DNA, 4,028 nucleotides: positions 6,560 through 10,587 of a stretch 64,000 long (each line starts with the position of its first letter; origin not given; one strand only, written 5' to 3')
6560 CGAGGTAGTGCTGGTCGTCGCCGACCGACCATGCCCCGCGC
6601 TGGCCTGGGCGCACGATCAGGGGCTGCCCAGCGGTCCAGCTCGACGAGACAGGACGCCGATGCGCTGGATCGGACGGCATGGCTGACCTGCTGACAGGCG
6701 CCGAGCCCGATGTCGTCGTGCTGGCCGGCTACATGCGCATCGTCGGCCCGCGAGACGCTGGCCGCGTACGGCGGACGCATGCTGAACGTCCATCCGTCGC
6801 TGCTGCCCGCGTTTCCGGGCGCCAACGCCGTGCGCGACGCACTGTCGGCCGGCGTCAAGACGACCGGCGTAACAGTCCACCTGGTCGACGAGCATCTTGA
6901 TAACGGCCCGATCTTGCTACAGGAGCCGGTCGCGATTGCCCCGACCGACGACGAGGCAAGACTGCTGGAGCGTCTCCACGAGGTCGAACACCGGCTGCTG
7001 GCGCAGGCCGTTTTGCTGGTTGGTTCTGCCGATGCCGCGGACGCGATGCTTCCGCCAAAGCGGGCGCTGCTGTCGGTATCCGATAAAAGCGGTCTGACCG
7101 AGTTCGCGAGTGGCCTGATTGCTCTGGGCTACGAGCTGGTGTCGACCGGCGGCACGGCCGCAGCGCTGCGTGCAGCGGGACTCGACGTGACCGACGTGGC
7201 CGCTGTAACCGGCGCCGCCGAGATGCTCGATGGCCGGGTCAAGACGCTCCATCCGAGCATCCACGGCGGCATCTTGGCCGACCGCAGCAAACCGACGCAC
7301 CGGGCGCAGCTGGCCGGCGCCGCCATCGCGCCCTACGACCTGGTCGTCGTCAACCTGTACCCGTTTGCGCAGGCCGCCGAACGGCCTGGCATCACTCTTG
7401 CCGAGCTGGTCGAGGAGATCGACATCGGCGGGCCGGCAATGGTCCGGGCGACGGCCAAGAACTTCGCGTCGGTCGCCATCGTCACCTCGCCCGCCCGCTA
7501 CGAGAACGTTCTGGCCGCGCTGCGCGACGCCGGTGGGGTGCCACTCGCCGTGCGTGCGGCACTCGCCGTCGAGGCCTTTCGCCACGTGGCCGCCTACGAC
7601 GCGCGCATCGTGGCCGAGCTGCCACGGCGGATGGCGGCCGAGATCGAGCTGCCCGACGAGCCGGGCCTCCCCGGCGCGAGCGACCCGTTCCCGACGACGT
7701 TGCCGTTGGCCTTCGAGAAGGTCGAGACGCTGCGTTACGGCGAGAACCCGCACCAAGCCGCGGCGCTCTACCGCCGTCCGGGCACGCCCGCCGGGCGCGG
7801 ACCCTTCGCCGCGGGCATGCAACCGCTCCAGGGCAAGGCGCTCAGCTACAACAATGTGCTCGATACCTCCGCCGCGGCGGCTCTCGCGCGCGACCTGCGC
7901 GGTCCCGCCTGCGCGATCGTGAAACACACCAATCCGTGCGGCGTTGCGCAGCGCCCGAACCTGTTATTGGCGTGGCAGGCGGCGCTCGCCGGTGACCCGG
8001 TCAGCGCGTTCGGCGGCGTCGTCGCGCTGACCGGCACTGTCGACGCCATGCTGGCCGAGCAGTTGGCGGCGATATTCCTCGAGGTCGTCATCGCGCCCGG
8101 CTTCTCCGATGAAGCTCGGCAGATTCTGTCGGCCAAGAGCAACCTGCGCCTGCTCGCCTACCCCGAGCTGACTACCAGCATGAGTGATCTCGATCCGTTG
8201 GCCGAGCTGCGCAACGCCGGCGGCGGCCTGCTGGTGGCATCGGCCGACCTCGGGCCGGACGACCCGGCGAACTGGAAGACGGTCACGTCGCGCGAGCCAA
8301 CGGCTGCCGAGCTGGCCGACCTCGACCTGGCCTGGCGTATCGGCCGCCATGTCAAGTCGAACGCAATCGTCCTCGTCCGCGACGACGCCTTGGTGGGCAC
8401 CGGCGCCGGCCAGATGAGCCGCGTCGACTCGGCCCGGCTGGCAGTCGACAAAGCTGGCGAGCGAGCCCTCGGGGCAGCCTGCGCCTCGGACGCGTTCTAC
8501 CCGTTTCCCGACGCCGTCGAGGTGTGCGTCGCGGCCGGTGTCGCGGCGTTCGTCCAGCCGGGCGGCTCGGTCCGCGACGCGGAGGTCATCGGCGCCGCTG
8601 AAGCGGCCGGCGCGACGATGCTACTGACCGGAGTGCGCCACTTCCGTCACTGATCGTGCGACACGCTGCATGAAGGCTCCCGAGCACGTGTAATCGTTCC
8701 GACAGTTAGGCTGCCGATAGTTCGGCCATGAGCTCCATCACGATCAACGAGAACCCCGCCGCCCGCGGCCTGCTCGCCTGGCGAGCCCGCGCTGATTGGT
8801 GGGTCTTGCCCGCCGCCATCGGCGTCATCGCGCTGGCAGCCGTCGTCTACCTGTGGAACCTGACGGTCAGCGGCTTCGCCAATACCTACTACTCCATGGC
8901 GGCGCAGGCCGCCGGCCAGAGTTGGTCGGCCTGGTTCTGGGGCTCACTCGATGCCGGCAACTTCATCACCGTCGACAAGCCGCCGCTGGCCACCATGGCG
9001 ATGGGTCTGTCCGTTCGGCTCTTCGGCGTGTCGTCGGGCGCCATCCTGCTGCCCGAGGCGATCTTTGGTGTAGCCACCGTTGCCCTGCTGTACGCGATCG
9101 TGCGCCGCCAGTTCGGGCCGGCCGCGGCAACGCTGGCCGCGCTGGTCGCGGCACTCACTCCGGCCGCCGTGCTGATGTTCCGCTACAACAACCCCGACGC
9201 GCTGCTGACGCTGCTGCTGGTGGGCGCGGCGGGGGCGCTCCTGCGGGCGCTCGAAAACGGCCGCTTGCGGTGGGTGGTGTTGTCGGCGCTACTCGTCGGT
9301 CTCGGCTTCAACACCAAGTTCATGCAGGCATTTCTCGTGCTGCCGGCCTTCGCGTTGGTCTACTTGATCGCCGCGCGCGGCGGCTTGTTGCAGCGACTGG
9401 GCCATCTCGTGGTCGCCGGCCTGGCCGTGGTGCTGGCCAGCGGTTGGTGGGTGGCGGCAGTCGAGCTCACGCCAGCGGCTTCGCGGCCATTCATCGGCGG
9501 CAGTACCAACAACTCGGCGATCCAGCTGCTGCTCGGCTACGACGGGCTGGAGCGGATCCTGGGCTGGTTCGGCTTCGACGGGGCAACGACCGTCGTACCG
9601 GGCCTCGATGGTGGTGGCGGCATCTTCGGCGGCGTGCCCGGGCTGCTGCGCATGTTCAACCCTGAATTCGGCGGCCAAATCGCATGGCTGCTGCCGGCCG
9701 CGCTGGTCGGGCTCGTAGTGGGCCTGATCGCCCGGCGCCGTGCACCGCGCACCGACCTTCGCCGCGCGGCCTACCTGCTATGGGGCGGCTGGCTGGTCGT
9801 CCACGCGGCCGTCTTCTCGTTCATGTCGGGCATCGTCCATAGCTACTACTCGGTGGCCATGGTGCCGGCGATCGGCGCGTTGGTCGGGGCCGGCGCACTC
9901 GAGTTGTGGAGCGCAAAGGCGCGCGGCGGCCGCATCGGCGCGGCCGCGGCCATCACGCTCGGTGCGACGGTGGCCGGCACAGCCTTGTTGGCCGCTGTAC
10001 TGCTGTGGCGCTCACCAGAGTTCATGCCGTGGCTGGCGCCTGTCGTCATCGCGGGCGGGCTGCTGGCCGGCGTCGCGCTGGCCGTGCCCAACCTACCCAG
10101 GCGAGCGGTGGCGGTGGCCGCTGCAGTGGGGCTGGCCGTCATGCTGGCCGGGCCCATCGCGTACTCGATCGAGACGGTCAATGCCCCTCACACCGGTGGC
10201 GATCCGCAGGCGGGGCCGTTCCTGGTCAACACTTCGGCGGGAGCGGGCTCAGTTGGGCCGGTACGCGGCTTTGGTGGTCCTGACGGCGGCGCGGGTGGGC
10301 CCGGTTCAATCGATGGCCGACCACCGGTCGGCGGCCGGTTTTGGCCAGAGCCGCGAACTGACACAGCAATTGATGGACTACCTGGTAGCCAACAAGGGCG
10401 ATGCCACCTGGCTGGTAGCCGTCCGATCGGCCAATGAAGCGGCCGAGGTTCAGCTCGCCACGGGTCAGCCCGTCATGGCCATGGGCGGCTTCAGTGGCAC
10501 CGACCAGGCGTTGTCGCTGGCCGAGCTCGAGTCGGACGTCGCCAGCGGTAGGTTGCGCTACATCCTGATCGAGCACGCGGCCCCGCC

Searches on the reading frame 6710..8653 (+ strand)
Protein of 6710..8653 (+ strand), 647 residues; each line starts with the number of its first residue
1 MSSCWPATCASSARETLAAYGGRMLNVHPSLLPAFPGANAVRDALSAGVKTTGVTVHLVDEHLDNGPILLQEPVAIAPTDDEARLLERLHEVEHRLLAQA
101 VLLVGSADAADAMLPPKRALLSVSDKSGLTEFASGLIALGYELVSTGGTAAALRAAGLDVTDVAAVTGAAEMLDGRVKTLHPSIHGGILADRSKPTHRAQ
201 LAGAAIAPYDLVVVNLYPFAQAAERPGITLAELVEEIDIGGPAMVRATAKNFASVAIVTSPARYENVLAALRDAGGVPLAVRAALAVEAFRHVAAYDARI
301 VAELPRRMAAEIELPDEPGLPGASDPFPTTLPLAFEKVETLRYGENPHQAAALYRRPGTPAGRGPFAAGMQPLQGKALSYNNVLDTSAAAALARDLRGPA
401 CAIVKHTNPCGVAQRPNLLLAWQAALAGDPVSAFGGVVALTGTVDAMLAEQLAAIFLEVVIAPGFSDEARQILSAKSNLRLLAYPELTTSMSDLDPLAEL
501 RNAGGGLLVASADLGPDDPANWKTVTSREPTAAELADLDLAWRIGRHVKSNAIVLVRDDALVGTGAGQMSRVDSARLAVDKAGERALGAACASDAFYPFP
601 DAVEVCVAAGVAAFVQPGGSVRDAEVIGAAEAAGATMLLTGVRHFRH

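Call 57: search_protein_families(library=pfam, proteins=[window:6710-8653:+])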
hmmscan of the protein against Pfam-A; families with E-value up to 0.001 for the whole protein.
window:6710-8653:+ (647 aa): 3 families
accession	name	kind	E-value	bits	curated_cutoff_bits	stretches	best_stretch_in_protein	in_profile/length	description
PF01808.24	AICARFT_IMPCHas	-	4.8e-106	355.2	25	1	249-581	2-311/311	AICARFT/IMPCHase bienzyme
PF00551.24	Formyl_trans_N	-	5.3e-29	101.7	26.1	1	15-101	95-181/181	Formyl transferase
PF02142.27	MGS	-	7.2e-21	74.6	24.1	1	129-242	2-93/94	MGS-like domain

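Call 58: find_homologous_proteins(query=window:7082-8650:+, max_evalue=1e-50)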
Query window:7082-8650:+ (523 aa): 8000 proteins with E <= 1e-50 among 8000 candidates; the best 120 are listed.
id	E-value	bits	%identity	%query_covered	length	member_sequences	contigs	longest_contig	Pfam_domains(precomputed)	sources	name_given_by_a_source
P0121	2.7e-269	912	83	100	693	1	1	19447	PF02142.28,PF00551.25,PF01808.25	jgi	jgi:phosphoribosylaminoimidazolecarboxamide formyltransferase/IMP cyclohydrolase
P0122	4.6e-261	885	80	100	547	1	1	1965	PF02142.28,PF01808.25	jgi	jgi:phosphoribosylaminoimidazolecarboxamide formyltransferase/IMP cyclohydrolase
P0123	5.5e-259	878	80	100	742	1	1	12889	PF02142.28,PF00551.25,PF01808.25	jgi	jgi:phosphoribosylaminoimidazolecarboxamide formyltransferase/IMP cyclohydrolase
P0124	5.1e-255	865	79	100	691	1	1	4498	PF02142.28,PF00551.25,PF01808.25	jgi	-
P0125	9.6e-255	864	79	100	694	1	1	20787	PF02142.28,PF00551.25,PF01808.25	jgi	jgi:phosphoribosylaminoimidazolecarboxamide formyltransferase/IMP cyclohydrolase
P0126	1.2e-251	854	77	100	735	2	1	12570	PF02142.28,PF00551.25,PF01808.25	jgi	jgi:phosphoribosylaminoimidazolecarboxamide formyltransferase/IMP cyclohydrolase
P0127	1.3e-243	827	76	100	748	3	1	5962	PF02142.28,PF00551.25,PF01808.25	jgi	jgi:phosphoribosylaminoimidazolecarboxamide formyltransferase/IMP cyclohydrolase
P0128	4.2e-241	819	76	100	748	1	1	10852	PF02142.28,PF00551.25,PF01808.25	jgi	jgi:phosphoribosylaminoimidazolecarboxamide formyltransferase/IMP cyclohydrolase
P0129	3.4e-237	806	74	100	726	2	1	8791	PF02142.28,PF00551.25,PF01808.25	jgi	jgi:phosphoribosylaminoimidazolecarboxamide formyltransferase/IMP cyclohydrolase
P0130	5.0e-237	806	74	100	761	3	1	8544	PF02142.28,PF00551.25,PF01808.25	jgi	-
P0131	6.0e-237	805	75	100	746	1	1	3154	PF02142.28,PF00551.25,PF01808.25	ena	-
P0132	8.0e-237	805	75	100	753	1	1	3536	PF02142.28,PF00551.25,PF01808.25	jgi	jgi:phosphoribosylaminoimidazolecarboxamide formyltransferase/IMP cyclohydrolase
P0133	4.3e-236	803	75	100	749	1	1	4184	PF02142.28,PF00551.25,PF01808.25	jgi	jgi:phosphoribosylaminoimidazolecarboxamide formyltransferase/IMP cyclohydrolase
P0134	2.1e-235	800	74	100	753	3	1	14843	PF02142.28,PF00551.25,PF01808.25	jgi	jgi:phosphoribosylaminoimidazolecarboxamide formyltransferase/IMP cyclohydrolase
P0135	6.6e-235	799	73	100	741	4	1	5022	PF02142.28,PF00551.25,PF01808.25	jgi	jgi:phosphoribosylaminoimidazolecarboxamide formyltransferase / IMP cyclohydrolase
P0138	1.2e-231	788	73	100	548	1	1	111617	PF02142.28,PF01808.25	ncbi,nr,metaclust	ncbi:MAG: bifunctional phosphoribosylaminoimidazolecarboxamide formyltransferase/IMP cyclohydrolase 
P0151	2.2e-222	757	70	100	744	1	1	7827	PF02142.28,PF00551.25,PF01808.25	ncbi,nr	ncbi:MAG TPA: bifunctional phosphoribosylaminoimidazolecarboxamide formyltransferase/IMP cyclohydrol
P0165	2.5e-221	754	70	100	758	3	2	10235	PF02142.28,PF00551.25,PF01808.25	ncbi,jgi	ncbi:MAG TPA: bifunctional phosphoribosylaminoimidazolecarboxamide formyltransferase/IMP cyclohydrol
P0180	3.1e-220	750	70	100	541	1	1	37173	PF02142.28,PF01808.25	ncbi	ncbi:MAG: bifunctional phosphoribosylaminoimidazolecarboxamide formyltransferase/IMP cyclohydrolase 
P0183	4.1e-220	750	70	100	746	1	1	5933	PF02142.28,PF00551.25,PF01808.25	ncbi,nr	ncbi:MAG: phosphoribosylaminoimidazolecarboxamide formyltransferase / cyclohydrolase [Chloroflexota 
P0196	2.6e-219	747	70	100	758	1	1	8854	PF02142.28,PF00551.25,PF01808.25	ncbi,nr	ncbi:MAG TPA: bifunctional phosphoribosylaminoimidazolecarboxamide formyltransferase/IMP cyclohydrol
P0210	1.7e-218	745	70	100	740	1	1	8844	PF02142.28,PF00551.25,PF01808.25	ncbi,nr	ncbi:MAG TPA: bifunctional phosphoribosylaminoimidazolecarboxamide formyltransferase/IMP cyclohydrol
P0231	7.8e-218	742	69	100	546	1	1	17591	PF02142.28,PF01808.25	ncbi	ncbi:MAG: bifunctional phosphoribosylaminoimidazolecarboxamide formyltransferase/IMP cyclohydrolase 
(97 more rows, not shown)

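Call 59: list_cluster_members(proteins=[P0138, P0151, P0165, P0180, P0183, P0196, P0210, P0231])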
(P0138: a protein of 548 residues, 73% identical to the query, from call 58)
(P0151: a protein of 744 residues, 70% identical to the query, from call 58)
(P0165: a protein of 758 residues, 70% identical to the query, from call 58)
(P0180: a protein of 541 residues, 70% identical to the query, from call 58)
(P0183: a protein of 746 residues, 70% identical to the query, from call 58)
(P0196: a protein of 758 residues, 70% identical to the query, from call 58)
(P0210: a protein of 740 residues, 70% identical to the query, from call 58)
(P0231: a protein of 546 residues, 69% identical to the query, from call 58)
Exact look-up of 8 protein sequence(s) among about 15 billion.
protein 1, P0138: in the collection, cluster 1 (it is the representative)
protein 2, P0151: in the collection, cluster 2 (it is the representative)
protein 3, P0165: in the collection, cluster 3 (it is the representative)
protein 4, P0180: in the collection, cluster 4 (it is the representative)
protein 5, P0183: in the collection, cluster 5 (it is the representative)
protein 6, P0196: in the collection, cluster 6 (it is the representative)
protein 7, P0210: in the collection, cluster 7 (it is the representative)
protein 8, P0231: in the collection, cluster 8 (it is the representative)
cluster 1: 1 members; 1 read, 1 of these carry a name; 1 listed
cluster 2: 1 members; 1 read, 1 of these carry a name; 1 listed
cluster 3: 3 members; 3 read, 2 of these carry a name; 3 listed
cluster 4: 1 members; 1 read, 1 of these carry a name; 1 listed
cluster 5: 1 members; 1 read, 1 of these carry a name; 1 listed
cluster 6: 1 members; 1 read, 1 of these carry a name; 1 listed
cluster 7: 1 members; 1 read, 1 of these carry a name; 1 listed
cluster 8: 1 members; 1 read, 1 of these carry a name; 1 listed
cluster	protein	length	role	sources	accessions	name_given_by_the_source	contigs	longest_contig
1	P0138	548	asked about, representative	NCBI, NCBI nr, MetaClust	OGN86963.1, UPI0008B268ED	MAG: bifunctional phosphoribosylaminoimidazolecarboxamide formyltransferase/IMP ... | status=active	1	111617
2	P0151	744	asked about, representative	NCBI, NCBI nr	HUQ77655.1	MAG TPA: bifunctional phosphoribosylaminoimidazolecarboxamide formyltransferase/IMP ... | bifunctional phosphoribosylaminoimidazolecarboxamide formyltransferase/IMP cyclohydrolase ...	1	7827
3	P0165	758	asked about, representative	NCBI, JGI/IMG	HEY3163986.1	MAG TPA: bifunctional phosphoribosylaminoimidazolecarboxamide formyltransferase/IMP ... | phosphoribosylaminoimidazolecarboxamide formyltransferase/IMP cyclohydrolase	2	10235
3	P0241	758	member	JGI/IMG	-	phosphoribosylaminoimidazolecarboxamide formyltransferase/IMP cyclohydrolase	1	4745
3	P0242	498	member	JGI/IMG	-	-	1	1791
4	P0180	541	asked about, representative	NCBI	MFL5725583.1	MAG: bifunctional phosphoribosylaminoimidazolecarboxamide formyltransferase/IMP ...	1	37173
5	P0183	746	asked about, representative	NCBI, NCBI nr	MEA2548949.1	MAG: phosphoribosylaminoimidazolecarboxamide formyltransferase / cyclohydrolase ... | phosphoribosylaminoimidazolecarboxamide formyltransferase / cyclohydrolase [Chloroflexota ...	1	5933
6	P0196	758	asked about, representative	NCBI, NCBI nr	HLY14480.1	MAG TPA: bifunctional phosphoribosylaminoimidazolecarboxamide formyltransferase/IMP ... | bifunctional phosphoribosylaminoimidazolecarboxamide formyltransferase/IMP cyclohydrolase ...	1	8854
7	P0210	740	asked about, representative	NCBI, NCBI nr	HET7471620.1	MAG TPA: bifunctional phosphoribosylaminoimidazolecarboxamide formyltransferase/IMP ... | bifunctional phosphoribosylaminoimidazolecarboxamide formyltransferase/IMP cyclohydrolase ...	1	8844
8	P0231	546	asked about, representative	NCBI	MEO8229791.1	MAG: bifunctional phosphoribosylaminoimidazolecarboxamide formyltransferase/IMP ...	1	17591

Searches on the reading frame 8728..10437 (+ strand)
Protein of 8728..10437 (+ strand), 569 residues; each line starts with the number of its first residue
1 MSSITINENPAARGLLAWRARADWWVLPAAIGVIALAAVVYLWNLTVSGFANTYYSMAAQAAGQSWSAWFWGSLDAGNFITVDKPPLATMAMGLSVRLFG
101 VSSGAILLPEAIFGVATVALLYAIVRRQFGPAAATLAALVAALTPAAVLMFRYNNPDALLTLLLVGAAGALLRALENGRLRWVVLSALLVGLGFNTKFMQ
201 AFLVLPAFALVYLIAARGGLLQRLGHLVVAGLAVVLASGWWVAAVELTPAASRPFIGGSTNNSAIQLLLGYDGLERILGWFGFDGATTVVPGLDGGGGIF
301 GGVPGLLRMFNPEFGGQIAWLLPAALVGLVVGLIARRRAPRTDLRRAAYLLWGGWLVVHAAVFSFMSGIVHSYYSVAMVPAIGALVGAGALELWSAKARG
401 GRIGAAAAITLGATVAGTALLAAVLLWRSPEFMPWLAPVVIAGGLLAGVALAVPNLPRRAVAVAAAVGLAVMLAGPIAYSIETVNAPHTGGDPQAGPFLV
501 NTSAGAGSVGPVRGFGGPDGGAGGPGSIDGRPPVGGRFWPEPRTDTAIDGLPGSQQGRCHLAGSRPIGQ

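Call 57: search_protein_families(library=pfam, proteins=[window:8728-10437:+])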
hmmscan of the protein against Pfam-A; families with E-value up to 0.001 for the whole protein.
window:8728-10437:+ (569 aa): 1 family
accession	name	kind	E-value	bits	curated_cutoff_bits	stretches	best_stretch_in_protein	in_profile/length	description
PF13231.12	PMT_2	-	2.3e-31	109.6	26.1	1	83-241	1-160/160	Dolichyl-phosphate-mannose-protein mannosyltransferase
